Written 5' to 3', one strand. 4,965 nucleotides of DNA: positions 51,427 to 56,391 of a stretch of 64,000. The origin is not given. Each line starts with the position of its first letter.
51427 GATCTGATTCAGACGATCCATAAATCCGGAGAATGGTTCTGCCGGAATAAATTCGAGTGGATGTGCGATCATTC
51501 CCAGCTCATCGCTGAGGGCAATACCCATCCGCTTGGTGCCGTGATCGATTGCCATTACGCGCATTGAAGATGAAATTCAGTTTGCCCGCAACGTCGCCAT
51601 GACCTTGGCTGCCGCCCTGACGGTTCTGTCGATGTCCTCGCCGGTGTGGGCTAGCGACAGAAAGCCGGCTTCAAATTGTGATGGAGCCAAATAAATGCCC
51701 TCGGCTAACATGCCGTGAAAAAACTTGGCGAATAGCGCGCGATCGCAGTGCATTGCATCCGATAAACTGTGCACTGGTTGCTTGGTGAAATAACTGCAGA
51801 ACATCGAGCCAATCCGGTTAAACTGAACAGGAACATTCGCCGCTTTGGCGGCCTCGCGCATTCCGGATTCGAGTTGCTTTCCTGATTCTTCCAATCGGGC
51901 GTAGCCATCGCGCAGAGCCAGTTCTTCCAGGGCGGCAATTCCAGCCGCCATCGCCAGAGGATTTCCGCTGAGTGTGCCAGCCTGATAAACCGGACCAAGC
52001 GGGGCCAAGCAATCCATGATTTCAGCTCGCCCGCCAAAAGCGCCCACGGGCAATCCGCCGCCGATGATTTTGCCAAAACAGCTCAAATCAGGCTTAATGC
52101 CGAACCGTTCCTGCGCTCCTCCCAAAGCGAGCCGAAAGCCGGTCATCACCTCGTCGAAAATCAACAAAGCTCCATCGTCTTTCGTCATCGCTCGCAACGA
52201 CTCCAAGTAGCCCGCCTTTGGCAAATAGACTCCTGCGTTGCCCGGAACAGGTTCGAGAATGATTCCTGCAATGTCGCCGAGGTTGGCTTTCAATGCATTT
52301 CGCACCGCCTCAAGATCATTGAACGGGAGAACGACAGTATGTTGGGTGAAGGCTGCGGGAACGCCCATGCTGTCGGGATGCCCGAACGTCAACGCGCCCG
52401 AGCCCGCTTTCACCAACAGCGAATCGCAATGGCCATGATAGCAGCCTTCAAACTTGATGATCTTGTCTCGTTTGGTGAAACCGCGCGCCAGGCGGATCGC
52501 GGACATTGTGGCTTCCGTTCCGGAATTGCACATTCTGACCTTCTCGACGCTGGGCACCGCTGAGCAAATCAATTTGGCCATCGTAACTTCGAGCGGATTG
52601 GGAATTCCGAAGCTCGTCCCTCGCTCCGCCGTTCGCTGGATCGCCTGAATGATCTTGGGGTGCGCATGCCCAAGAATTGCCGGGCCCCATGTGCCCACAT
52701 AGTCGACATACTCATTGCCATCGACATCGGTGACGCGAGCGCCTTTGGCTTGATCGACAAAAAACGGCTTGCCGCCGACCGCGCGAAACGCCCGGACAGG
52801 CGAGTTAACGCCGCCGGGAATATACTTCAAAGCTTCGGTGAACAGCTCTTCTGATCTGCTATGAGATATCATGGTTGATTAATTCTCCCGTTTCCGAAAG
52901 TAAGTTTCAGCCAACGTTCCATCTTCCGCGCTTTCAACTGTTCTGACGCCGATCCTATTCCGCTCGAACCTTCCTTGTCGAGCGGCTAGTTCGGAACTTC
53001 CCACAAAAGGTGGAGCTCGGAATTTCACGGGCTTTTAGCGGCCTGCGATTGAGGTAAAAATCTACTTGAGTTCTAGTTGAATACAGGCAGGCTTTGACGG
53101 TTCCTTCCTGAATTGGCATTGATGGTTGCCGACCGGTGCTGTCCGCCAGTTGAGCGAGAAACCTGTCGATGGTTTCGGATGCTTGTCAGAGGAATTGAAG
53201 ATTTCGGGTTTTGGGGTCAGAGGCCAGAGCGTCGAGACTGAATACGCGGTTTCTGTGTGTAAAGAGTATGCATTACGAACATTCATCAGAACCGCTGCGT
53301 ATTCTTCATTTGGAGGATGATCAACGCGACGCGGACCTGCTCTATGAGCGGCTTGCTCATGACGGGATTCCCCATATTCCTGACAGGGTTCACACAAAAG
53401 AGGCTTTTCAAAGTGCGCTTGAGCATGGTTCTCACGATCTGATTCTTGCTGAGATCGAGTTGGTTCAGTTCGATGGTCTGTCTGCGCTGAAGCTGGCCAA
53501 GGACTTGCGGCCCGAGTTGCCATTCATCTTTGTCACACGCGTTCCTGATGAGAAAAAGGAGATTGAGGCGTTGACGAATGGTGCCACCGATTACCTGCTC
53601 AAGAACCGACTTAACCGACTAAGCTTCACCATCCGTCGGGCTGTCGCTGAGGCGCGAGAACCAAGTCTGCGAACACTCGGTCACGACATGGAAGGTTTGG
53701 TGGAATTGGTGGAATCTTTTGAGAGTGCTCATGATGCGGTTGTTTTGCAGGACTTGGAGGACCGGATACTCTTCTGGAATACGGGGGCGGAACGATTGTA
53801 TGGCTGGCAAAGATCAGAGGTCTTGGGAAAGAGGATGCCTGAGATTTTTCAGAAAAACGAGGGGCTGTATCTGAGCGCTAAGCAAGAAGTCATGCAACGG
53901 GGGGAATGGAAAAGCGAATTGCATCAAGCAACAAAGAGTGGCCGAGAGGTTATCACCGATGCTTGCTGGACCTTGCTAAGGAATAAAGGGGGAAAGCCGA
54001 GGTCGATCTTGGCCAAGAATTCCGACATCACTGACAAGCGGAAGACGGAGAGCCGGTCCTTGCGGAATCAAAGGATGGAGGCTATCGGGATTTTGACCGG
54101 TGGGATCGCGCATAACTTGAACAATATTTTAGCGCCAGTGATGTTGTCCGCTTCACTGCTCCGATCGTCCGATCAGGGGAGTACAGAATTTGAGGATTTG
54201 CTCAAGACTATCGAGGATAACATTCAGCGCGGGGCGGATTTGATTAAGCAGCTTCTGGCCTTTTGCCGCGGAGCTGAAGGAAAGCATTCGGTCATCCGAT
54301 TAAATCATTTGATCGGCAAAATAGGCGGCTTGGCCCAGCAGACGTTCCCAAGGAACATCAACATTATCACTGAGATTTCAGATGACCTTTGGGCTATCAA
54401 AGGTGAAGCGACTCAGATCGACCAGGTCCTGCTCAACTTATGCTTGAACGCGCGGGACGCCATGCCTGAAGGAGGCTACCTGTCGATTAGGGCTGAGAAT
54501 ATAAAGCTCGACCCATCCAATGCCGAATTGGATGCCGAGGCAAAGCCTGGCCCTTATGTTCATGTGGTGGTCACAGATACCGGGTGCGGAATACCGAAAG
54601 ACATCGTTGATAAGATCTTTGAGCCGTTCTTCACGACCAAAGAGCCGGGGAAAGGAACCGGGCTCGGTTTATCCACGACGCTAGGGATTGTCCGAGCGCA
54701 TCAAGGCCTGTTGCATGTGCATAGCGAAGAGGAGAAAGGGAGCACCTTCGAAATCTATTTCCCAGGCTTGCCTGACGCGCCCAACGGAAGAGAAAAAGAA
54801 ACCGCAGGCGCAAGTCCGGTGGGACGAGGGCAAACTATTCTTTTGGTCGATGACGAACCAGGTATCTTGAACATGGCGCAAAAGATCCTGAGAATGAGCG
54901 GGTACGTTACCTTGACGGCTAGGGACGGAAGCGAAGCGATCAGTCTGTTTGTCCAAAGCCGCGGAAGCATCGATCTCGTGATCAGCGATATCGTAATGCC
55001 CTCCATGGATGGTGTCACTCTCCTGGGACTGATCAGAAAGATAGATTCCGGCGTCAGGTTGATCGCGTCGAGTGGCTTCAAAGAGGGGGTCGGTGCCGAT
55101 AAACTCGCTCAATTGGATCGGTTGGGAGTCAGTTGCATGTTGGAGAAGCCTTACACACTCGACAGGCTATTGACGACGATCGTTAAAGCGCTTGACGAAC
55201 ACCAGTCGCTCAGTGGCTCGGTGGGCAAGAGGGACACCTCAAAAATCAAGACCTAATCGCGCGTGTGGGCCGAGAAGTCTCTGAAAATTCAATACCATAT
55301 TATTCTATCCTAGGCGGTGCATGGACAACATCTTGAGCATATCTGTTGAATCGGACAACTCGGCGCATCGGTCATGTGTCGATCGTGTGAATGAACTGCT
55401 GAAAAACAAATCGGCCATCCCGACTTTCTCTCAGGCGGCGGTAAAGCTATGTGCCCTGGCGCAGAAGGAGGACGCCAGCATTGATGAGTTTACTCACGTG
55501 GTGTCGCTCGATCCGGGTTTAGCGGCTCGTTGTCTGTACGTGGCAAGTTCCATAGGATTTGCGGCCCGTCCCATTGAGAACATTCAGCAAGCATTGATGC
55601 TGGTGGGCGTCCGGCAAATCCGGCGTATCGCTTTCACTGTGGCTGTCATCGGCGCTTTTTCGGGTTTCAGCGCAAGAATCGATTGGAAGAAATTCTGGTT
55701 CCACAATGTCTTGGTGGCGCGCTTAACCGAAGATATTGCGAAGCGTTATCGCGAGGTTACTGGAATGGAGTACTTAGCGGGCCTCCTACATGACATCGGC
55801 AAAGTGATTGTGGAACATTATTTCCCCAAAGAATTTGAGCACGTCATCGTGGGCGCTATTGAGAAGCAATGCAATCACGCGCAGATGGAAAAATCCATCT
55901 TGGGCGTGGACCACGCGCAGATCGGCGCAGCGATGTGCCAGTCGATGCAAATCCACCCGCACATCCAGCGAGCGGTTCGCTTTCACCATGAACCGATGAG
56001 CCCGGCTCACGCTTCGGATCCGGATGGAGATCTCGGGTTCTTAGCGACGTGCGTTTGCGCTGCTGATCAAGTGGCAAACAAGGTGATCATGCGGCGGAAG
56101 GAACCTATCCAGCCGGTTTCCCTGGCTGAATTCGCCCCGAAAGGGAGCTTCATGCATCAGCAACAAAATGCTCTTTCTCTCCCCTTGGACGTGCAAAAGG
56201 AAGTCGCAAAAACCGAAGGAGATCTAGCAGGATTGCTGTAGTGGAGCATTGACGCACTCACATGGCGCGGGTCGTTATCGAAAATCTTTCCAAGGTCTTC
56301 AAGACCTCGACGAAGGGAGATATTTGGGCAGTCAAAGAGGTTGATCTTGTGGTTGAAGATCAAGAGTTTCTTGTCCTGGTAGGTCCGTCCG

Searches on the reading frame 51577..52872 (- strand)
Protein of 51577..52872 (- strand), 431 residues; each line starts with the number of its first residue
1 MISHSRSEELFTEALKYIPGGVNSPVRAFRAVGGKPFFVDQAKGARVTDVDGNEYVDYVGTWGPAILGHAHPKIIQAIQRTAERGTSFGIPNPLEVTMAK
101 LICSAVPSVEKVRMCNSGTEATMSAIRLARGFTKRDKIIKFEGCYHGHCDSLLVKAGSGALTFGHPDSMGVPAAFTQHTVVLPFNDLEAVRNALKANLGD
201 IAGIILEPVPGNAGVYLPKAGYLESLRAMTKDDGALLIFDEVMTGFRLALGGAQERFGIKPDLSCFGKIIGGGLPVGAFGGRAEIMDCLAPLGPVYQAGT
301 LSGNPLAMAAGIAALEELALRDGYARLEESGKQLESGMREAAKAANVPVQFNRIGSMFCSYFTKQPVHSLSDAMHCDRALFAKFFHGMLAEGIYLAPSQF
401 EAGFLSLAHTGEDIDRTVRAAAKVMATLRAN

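Call 40: search_protein_families(library=pfam, proteins=[window:51577-52872:-], max_evalue=0.001)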
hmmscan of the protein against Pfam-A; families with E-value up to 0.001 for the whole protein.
window:51577-52872:- (431 aa): 1 family
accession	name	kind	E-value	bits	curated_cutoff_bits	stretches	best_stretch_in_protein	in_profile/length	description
PF00202.27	Aminotran_3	-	1.1e-77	261.9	30.5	1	36-397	10-373/403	Aminotransferase class-III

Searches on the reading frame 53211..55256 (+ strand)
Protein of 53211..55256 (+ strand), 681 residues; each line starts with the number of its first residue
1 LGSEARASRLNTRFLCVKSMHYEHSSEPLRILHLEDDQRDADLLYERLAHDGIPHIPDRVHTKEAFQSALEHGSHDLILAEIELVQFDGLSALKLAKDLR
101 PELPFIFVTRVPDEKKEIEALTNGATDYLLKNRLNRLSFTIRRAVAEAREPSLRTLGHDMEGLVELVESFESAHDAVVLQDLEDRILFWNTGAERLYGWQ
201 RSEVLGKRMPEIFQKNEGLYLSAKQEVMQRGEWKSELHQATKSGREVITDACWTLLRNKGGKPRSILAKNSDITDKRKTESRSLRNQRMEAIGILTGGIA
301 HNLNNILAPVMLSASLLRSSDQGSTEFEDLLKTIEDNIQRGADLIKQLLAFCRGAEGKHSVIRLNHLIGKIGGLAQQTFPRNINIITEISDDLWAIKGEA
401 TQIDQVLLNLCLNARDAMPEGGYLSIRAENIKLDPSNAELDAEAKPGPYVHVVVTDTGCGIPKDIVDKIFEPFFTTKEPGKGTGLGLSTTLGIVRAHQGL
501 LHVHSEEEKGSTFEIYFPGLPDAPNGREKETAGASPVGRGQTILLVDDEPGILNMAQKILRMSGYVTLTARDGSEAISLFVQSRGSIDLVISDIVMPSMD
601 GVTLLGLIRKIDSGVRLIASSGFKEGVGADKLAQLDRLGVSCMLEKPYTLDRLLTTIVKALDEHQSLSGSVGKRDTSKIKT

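Call 40: search_protein_families(library=pfam, proteins=[window:53211-55256:+], max_evalue=0.001)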
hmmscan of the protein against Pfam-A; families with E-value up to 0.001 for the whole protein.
window:53211-55256:+ (681 aa): 8 families
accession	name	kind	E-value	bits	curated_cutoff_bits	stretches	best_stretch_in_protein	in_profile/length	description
PF00072.30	Response_reg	-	1.5e-29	102.9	30.2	2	543-657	1-110/111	Response regulator receiver domain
PF02518.31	HATPase_c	-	6.8e-22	78.5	26.4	1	399-518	2-108/111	Histidine kinase-, DNA gyrase B-, and HSP90-like ATPase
PF00989.32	PAS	-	6.2e-10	39.5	22.6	1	170-267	7-107/113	PAS fold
PF13426.13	PAS_9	-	9.4e-10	39.1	27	1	175-274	2-102/103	PAS domain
PF00512.31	HisKA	-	2.9e-08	34.1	26.9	1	295-353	5-62/66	His Kinase A (phospho-acceptor) domain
PF08448.16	PAS_4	-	5.9e-08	33.3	23.1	1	170-277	1-109/110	PAS fold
PF13188.13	PAS_8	-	2.8e-06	27.5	21.8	1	170-217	7-51/65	PAS domain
PF08447.18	PAS_3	-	0.00024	21.7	25.6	0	186-266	1-85/89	PAS fold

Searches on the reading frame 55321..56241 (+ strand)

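Call 40: search_protein_families(library=pfam, proteins=[window:55321-56241:+], max_evalue=0.001)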
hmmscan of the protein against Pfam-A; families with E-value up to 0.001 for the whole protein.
window:55321-56241:+ (306 aa): 2 families
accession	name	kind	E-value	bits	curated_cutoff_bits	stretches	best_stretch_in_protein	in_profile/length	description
PF08668.18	HDOD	-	3.9e-43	147.7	22.9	1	33-225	1-196/196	HDOD domain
PF01966.28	HD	-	1.6e-10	41.7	22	1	128-253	4-115/116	HD domain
